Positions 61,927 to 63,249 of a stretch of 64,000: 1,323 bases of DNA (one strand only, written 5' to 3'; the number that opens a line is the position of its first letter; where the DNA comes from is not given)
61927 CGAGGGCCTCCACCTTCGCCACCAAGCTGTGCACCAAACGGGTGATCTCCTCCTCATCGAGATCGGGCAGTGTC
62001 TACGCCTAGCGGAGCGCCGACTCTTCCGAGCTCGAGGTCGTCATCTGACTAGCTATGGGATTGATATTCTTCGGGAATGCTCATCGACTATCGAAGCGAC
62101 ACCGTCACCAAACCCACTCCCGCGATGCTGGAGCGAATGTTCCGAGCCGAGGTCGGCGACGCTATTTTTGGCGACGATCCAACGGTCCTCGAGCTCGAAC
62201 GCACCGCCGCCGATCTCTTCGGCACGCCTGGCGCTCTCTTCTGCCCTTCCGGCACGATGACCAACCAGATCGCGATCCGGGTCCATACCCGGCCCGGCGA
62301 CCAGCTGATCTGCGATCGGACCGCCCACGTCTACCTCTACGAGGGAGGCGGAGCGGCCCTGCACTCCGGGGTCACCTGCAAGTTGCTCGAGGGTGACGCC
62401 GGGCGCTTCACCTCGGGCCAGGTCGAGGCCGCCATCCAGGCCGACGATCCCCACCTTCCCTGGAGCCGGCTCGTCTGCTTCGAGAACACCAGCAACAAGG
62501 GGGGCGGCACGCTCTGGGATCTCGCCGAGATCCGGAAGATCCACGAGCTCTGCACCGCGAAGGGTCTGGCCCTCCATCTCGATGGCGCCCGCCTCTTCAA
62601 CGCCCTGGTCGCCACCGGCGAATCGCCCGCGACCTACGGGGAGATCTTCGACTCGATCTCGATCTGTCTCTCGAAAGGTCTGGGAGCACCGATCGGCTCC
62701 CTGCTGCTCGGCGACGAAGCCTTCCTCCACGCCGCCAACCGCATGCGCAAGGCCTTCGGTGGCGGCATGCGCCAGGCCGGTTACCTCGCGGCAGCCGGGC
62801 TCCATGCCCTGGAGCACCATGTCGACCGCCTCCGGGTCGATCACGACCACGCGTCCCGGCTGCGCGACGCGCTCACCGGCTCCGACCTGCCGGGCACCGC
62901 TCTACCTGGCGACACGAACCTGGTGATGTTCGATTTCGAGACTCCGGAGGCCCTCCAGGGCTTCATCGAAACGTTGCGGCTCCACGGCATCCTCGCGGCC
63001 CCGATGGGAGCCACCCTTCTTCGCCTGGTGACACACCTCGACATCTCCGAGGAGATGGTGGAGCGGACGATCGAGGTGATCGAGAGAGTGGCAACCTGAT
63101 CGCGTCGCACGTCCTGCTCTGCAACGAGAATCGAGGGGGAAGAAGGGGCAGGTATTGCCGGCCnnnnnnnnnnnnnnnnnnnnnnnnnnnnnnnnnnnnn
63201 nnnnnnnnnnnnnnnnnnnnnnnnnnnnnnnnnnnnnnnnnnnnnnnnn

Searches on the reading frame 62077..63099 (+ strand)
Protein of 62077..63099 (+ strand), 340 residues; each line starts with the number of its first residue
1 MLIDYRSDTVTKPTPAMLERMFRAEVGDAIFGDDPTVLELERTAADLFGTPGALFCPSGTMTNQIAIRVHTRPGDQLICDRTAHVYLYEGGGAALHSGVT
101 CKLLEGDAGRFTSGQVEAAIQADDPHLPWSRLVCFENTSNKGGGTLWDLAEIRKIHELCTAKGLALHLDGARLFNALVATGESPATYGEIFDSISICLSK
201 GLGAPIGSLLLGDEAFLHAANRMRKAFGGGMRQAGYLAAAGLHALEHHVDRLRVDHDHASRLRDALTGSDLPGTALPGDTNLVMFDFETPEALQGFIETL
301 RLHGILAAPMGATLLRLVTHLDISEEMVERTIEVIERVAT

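Call 8: search_protein_families(library=pfam, proteins=[window:62077-63099:+], max_evalue=0.01)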
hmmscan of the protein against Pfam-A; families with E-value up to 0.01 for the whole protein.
window:62077-63099:+ (340 aa): 2 families
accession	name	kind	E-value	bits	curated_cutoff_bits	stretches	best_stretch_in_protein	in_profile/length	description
PF01212.27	Beta_elim_lyase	-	9.5e-95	317.6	27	1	4-287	1-285/288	Beta-eliminating lyase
PF00155.27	Aminotran_1_2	-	1.6e-09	37.9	19.7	1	5-333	11-359/361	Aminotransferase class I and II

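Call 19: find_encoding_contigs(protein=window:62077-63099:+, flank=3000, max_places=3)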
Protein window:62077-63099:+ (340 aa): 2 contigs read that carry it; 2 places shown.
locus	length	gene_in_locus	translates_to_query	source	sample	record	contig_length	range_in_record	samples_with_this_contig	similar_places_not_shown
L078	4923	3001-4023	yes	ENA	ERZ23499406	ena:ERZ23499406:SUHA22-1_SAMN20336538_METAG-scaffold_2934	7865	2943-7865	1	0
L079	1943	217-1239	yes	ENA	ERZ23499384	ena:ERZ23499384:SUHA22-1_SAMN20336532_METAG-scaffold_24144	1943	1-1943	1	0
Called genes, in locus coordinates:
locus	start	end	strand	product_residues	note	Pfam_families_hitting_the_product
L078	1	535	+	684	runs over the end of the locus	PF01839:FG-GAP (faint), PF13517:FG-GAP_3, PF07593:UnbV_ASPIC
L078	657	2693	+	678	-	PF21959:DUF6923 (faint), PF01436:NHL (faint), PF08450:SGL (faint), PF20067:SSL_N (faint), PF24684:Vgb_lyase (faint)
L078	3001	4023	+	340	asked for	PF00155:Aminotran_1_2, PF01212:Beta_elim_lyase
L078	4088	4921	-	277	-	?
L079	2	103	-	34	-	?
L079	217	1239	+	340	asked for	PF00155:Aminotran_1_2, PF01212:Beta_elim_lyase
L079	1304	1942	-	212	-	?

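Call 21: find_homologous_proteins(query=window:62077-63099:+, max_evalue=1e-40)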
Query window:62077-63099:+ (340 aa): 8000 proteins with E <= 1e-40 among 8000 candidates; the best 120 are listed.
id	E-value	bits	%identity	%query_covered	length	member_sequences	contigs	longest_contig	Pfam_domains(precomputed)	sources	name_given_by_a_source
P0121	1.8e-220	749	98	100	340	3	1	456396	PF00155.28,PF01212.28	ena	-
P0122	1.8e-181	621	82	99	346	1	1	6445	PF00155.28,PF01212.28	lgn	-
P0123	1.7e-158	546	73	99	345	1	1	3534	PF00155.28,PF01212.28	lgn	-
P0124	5.7e-157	541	71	100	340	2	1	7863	PF00155.28,PF01212.28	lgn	-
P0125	1.0e-156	540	72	100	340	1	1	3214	PF00155.28,PF01212.28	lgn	-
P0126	1.5e-155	536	71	99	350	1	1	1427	PF00155.28,PF01212.28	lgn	-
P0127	7.2e-155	534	71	99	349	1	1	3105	PF00155.28,PF01212.28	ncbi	ncbi:MAG: GntG family PLP-dependent aldolase [Acidobacteriota bacterium]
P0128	1.6e-152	526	72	98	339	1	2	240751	PF00155.28,PF01212.28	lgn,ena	-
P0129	1.9e-152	526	70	98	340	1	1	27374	PF00155.28,PF01212.28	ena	-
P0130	3.6e-152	525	71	99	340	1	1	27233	PF00155.28,PF01212.28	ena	-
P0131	1.5e-150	519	69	100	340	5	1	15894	PF00155.28,PF01212.28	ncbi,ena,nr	ncbi:MAG: aminotransferase class I/II-fold pyridoxal phosphate-dependent enzyme [Verrucomicrobiales 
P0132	9.3e-150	517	68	99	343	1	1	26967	PF00155.28,PF01212.28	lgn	-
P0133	1.2e-148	513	69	99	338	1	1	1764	PF00155.28,PF01212.28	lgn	-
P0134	1.9e-146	506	69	99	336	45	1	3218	PF00155.28,PF01212.28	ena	-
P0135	8.6e-146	504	67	99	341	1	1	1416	PF01212.28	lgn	-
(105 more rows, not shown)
